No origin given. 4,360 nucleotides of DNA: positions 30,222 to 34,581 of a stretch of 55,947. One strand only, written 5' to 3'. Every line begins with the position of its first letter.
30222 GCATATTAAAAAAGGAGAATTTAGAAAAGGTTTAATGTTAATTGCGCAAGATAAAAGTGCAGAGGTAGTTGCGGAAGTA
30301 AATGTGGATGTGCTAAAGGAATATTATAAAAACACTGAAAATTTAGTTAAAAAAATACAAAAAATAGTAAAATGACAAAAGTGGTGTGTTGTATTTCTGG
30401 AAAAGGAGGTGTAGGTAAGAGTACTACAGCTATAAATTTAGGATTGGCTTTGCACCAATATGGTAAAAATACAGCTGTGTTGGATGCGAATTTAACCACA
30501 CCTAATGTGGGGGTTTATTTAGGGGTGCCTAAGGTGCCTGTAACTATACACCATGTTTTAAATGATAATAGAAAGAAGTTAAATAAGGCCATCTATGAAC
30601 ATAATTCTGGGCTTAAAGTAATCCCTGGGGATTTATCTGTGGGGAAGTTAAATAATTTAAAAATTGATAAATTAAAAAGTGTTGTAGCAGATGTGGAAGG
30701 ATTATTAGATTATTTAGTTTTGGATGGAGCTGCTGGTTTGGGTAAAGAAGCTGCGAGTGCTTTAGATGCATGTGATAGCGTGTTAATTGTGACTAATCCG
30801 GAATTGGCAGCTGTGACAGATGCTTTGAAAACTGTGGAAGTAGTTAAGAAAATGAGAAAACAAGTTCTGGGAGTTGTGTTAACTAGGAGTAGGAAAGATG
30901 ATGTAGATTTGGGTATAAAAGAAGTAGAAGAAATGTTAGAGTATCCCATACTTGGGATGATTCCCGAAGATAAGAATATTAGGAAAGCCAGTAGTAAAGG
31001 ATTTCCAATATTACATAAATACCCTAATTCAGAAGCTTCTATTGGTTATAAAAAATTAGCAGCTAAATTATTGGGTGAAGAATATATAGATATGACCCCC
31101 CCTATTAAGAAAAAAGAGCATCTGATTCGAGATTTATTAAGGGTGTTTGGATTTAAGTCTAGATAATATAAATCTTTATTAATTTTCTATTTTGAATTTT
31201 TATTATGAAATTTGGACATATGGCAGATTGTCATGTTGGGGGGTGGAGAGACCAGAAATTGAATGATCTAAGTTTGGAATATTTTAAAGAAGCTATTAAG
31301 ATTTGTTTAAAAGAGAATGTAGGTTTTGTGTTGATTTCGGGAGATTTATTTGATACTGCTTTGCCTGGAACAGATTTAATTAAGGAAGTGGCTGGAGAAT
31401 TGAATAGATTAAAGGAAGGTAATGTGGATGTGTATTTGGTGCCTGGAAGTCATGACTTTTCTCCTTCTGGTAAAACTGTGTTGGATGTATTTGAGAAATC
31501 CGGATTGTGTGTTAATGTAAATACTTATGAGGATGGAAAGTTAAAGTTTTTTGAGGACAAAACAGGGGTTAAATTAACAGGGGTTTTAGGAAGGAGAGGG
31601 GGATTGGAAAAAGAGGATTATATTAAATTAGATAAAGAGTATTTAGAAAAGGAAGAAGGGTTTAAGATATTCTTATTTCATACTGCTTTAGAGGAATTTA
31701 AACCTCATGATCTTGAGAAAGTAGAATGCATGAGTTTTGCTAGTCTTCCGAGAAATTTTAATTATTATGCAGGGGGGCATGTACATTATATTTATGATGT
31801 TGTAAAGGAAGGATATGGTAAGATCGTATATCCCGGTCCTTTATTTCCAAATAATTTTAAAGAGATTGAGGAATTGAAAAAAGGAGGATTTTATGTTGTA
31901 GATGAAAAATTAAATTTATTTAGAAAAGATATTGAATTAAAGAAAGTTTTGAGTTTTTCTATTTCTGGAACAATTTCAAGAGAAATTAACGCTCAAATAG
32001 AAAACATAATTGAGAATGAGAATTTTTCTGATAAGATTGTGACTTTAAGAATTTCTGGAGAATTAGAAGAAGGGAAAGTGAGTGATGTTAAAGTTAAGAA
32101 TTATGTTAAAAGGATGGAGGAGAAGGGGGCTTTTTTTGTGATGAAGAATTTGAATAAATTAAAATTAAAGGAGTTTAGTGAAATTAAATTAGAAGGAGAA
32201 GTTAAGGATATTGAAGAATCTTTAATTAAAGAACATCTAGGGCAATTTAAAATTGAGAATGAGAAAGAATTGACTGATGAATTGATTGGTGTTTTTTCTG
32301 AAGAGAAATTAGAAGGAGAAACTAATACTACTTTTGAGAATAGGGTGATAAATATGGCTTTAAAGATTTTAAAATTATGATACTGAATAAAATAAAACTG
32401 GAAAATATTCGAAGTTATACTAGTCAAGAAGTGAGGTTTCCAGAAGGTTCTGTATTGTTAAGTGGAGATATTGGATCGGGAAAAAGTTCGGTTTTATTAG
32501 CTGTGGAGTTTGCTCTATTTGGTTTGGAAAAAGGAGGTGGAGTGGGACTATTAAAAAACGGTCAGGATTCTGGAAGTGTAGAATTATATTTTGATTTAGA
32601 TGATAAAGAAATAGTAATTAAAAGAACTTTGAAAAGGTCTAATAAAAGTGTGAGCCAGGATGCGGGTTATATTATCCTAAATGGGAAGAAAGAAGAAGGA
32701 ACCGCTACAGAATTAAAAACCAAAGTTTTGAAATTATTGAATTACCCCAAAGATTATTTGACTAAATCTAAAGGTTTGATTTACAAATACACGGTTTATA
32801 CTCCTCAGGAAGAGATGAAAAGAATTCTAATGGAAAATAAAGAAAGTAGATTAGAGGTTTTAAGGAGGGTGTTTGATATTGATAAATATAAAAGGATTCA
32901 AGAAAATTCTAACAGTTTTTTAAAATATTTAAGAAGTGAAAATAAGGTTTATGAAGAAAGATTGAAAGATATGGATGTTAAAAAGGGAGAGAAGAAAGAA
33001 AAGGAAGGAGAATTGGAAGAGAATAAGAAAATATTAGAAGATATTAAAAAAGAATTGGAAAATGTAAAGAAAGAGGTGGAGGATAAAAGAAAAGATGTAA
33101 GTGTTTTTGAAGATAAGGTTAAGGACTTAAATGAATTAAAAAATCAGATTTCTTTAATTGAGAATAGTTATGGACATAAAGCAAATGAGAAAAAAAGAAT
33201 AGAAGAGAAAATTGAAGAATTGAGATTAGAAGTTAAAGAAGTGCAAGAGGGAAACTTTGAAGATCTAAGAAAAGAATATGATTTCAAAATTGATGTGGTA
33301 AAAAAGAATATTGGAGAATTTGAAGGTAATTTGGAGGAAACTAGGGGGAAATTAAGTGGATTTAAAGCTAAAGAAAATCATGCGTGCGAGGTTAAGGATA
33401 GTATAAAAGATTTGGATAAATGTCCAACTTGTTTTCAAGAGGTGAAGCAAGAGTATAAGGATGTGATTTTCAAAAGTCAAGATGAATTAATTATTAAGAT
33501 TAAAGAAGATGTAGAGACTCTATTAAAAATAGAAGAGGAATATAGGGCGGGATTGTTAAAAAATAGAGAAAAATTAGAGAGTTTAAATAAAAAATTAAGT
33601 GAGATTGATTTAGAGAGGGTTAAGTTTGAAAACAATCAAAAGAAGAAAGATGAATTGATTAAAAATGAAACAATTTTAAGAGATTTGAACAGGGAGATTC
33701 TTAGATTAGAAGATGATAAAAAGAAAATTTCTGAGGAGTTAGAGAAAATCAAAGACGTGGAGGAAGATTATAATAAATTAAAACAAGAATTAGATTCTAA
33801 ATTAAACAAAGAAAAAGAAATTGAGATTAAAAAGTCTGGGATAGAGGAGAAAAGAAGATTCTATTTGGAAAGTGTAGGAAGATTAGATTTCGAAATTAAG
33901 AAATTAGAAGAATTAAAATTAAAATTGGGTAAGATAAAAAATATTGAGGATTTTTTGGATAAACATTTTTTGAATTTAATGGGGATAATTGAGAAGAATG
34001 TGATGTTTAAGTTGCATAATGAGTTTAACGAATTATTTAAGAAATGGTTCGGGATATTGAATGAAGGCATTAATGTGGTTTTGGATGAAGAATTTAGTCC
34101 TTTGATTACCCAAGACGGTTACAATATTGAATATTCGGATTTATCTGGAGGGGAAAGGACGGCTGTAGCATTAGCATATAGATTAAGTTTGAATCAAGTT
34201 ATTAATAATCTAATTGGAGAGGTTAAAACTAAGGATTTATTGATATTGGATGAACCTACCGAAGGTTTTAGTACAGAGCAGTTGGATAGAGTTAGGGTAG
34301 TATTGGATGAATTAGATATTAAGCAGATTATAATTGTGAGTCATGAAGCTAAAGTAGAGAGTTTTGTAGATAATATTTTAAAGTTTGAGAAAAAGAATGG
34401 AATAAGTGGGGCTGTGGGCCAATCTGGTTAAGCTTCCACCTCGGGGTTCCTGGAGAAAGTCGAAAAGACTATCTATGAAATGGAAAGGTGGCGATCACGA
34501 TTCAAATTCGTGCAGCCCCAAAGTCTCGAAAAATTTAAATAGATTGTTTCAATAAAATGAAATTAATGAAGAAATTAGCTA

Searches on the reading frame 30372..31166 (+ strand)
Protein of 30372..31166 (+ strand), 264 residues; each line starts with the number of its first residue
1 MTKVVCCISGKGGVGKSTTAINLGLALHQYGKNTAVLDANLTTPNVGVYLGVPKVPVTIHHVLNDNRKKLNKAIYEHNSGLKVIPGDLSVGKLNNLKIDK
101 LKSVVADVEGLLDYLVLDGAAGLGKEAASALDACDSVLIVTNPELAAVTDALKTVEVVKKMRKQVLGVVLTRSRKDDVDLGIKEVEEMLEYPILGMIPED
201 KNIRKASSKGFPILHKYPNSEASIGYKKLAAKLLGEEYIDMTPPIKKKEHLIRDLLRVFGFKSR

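Call 66: search_protein_families(library=pfam, proteins=[window:30372-31166:+], max_evalue=0.001)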
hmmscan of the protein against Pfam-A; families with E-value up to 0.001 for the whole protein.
window:30372-31166:+ (264 aa): 8 families
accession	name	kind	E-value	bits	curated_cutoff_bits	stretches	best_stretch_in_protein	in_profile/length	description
PF10609.15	ParA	-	2.3e-27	96.4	27.1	1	2-233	3-245/246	NUBPL iron-transfer P-loop NTPase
PF01656.29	CbiA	-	1.2e-19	71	25.4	1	7-212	3-124/125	CobQ/CobB/MinD/ParA nucleotide binding domain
PF13614.12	AAA_31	-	6.4e-17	62.5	27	1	2-164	1-170/177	AAA domain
PF00142.24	Fer4_NifH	-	8.9e-13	48.8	25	1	6-248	3-259/271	4Fe-4S iron sulfur cluster binding proteins, NifH/frxC family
PF13500.12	AAA_26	-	1.2e-07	32.2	27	1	136-204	130-195/198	AAA domain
PF09140.17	MipZ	-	3e-06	27.2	20.7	1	7-143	5-131/262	ATPase MipZ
PF06564.18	CBP_BcsQ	-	8.4e-06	25.9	21.3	1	9-148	7-152/234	Cellulose biosynthesis protein BcsQ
PF02374.21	ArsA_ATPase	-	0.0006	19.6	24.3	0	6-37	4-35/305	Anion-transporting ATPase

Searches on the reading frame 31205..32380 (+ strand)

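Call 66: search_protein_families(library=pfam, proteins=[window:31205-32380:+], max_evalue=0.001)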
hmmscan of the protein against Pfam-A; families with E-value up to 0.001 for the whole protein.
window:31205-32380:+ (391 aa): 2 families
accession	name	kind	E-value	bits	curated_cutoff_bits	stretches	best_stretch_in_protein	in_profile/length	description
PF00149.33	Metallophos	-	6.8e-14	53.2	21.5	1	1-194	1-189/191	Calcineurin-like phosphoesterase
PF12850.12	Metallophos_2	-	0.00015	22.2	27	1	1-219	1-141/154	Calcineurin-like phosphoesterase superfamily domain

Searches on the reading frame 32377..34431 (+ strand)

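Call 67: search_protein_families(library=pfam, proteins=[window:32377-34431:+], max_evalue=0.001)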
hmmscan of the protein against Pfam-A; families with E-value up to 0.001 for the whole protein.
window:32377-34431:+ (684 aa): 4 families
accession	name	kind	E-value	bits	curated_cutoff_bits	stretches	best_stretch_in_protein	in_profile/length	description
PF13476.12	AAA_23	-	3.5e-12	47.8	27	1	5-234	1-200/201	AAA domain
PF13175.12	AAA_15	-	6.2e-07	29.8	32.1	1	1-293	1-285/374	AAA ATPase domain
PF13558.12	SbcC_Walker_B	-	6.6e-06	26.7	27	0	585-639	29-84/90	SbcC/RAD50-like, Walker B motif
PF13555.12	AAA_29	-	1.4e-05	25.2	27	1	3-48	1-47/61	P-loop containing region of AAA domain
